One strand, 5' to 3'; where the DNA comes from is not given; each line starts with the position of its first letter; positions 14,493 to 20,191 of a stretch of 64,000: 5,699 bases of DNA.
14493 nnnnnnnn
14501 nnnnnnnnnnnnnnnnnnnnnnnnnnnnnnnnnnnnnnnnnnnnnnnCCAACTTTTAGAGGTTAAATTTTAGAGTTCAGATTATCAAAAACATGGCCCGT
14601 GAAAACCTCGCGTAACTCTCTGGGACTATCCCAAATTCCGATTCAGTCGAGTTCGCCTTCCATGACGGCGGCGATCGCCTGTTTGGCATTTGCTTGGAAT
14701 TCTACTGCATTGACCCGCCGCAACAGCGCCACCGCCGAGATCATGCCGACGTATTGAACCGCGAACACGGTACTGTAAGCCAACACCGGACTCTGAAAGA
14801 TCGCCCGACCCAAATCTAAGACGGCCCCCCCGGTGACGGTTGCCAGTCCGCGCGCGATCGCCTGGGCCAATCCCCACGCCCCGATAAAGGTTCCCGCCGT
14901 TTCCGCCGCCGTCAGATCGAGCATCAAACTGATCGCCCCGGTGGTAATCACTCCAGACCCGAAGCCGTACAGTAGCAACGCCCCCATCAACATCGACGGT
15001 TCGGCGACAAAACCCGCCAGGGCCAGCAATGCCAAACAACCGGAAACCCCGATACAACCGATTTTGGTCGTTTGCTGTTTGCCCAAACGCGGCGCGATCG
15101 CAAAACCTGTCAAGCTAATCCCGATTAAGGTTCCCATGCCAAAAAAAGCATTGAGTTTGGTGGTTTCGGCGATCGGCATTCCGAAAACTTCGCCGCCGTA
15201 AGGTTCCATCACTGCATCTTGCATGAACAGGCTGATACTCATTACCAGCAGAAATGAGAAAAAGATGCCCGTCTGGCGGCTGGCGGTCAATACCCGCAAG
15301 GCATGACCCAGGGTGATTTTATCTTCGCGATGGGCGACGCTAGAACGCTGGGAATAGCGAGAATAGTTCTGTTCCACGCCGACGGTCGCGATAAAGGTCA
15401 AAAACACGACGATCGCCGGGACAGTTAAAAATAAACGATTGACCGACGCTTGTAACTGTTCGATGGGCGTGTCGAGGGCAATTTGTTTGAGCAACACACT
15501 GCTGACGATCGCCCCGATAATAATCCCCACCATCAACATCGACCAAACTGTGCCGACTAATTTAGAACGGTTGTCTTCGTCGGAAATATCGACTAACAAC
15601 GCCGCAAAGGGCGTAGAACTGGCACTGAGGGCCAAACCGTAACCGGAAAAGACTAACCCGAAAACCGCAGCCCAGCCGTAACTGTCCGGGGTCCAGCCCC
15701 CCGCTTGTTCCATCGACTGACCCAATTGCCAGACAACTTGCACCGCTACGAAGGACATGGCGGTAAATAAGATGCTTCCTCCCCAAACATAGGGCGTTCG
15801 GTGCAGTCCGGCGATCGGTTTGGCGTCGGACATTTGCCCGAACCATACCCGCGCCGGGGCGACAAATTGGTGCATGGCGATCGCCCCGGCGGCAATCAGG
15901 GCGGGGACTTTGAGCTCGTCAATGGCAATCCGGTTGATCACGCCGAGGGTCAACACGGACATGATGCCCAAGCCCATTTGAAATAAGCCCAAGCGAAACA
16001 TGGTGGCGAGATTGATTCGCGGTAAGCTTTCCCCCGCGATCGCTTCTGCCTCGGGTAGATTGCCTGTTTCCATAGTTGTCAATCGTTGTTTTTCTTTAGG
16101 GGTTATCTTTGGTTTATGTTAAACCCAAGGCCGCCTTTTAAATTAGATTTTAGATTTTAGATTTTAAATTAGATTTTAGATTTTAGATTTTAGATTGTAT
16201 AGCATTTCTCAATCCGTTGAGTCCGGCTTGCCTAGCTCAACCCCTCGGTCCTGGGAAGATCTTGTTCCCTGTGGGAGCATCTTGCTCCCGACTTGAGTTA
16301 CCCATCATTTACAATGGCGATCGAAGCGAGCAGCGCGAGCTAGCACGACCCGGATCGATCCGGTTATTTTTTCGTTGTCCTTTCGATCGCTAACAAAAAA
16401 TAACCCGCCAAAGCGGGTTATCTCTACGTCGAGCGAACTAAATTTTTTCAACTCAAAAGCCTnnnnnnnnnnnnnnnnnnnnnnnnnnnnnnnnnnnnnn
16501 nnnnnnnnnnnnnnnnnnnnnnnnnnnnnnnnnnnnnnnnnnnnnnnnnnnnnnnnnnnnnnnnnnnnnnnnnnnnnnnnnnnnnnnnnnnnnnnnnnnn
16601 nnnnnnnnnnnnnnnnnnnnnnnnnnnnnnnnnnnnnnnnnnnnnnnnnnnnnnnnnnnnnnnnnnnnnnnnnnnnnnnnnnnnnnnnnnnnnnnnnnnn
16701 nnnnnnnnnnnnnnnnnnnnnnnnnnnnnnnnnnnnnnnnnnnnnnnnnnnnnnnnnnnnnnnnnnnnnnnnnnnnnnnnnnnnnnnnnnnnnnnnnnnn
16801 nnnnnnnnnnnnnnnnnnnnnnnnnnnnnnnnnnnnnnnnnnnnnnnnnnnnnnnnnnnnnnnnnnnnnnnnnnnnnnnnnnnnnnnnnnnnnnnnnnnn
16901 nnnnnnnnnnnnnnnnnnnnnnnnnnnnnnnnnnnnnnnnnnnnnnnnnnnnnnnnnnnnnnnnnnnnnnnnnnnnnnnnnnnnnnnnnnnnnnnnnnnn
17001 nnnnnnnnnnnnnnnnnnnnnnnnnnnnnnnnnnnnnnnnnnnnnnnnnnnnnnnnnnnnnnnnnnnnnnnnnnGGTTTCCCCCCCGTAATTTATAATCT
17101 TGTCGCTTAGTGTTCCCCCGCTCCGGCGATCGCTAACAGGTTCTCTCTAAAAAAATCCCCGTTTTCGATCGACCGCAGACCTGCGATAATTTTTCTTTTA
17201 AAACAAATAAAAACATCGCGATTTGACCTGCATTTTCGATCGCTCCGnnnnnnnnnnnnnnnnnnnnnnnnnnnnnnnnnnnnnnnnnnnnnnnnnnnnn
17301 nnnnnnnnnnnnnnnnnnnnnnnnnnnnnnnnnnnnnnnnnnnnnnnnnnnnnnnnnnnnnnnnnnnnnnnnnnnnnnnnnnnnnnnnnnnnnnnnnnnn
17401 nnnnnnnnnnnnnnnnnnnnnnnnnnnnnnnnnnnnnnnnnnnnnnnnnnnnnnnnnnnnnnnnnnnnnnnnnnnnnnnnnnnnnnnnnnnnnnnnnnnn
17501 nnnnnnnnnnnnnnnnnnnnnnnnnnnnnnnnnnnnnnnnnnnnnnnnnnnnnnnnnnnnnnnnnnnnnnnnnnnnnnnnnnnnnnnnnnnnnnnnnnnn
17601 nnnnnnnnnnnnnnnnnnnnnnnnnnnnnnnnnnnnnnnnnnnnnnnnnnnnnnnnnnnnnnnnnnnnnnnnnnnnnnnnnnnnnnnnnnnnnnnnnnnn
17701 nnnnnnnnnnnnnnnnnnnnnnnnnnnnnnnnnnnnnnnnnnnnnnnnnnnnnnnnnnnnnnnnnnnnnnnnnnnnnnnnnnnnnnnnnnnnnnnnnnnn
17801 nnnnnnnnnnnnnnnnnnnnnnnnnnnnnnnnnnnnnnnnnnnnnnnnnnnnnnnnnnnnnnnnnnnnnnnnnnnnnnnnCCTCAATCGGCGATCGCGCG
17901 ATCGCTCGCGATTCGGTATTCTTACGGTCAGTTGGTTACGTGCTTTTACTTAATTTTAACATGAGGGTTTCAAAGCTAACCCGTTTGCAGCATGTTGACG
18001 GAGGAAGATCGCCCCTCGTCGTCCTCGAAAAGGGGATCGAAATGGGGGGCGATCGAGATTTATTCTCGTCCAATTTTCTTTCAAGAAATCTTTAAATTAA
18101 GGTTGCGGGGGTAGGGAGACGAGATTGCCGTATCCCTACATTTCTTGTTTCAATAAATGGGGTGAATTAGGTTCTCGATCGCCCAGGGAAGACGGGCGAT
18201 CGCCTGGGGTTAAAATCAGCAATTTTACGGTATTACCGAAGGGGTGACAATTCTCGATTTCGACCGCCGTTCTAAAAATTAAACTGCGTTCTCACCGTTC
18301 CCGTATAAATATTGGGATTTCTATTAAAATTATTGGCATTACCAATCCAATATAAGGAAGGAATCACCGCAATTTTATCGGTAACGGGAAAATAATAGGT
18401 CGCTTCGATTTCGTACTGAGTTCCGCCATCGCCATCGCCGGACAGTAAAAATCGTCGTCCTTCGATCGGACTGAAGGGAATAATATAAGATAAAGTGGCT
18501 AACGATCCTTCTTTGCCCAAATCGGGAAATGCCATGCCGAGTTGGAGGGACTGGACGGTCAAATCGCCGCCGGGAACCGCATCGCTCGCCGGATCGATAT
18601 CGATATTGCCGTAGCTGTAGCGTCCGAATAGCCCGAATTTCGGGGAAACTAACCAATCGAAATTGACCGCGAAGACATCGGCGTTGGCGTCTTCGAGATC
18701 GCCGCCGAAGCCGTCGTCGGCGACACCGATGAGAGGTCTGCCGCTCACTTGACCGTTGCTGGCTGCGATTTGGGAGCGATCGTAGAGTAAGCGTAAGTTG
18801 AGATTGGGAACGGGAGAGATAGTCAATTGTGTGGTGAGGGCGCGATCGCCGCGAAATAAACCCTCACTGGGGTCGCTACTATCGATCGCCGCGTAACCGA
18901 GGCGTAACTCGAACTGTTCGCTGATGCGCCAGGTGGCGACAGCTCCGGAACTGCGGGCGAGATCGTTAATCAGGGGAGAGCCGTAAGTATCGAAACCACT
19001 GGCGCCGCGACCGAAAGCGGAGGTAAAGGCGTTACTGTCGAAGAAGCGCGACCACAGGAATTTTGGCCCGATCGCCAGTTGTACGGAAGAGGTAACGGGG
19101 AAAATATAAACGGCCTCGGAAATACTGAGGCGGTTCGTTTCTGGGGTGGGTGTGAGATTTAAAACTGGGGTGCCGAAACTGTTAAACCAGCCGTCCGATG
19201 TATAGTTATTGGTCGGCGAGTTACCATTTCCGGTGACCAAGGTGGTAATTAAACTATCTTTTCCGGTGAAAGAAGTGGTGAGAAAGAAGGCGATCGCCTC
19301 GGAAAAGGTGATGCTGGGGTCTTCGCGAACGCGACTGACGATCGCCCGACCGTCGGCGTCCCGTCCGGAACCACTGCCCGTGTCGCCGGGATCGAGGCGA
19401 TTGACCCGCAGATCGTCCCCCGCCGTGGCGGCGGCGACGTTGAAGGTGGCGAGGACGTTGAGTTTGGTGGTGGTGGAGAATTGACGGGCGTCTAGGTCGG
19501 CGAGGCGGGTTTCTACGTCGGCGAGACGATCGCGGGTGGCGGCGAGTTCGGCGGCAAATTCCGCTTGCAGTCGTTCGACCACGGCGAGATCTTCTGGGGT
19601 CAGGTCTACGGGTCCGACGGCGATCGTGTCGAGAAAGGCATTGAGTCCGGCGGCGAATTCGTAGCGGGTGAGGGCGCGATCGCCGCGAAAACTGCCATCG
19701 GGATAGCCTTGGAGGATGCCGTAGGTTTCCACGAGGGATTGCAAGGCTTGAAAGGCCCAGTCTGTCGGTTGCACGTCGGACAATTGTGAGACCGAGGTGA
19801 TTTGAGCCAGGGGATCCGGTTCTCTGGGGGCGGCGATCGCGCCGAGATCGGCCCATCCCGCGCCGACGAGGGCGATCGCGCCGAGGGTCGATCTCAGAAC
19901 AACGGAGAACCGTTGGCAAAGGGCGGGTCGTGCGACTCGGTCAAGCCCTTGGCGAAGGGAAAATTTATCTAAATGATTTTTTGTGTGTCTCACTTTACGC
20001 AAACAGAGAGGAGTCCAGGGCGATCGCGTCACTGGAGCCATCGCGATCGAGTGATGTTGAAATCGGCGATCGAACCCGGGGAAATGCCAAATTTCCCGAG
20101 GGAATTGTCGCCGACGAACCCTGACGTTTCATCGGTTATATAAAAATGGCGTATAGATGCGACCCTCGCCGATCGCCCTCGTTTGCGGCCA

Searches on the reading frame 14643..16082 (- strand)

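Call 10: search_protein_families(library=pfam, proteins=[window:14643-16082:-], max_evalue=0.01)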
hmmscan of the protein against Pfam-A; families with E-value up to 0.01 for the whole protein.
window:14643-16082:- (479 aa): 2 families
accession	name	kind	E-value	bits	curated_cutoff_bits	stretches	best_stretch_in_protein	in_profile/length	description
PF03209.21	PUCC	-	9.2e-116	387.6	21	1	48-460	1-399/401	PUCC protein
PF07690.21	MFS_1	-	1.3e-17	64.2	33.4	1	135-414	85-346/347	Major Facilitator Superfamily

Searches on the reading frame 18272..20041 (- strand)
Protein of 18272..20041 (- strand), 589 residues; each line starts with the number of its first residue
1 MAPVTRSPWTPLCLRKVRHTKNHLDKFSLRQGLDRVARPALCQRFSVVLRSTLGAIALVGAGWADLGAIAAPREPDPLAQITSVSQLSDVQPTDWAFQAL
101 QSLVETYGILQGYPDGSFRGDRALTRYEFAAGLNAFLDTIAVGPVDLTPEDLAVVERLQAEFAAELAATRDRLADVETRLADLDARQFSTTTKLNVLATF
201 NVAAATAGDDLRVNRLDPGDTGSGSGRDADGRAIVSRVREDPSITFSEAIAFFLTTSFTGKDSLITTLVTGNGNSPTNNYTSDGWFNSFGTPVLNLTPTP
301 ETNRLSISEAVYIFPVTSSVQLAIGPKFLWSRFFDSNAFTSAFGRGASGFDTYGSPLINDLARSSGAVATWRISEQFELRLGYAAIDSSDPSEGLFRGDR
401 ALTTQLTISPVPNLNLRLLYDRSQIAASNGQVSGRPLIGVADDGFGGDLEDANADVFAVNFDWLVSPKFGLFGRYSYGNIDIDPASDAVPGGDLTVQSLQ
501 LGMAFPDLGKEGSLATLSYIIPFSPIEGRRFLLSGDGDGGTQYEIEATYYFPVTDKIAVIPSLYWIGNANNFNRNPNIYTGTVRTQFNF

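Call 10: search_protein_families(library=pfam, proteins=[window:18272-20041:-], max_evalue=0.01)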
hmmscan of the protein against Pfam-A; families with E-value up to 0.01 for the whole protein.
window:18272-20041:- (589 aa): 2 families
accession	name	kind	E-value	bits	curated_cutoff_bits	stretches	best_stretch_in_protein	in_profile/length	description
PF04966.18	OprB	-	1.2e-21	78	22.9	1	150-589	2-372/372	Carbohydrate-selective porin, OprB family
PF00395.25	SLH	-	2.5e-07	31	20.8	1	88-130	3-44/44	S-layer homology domain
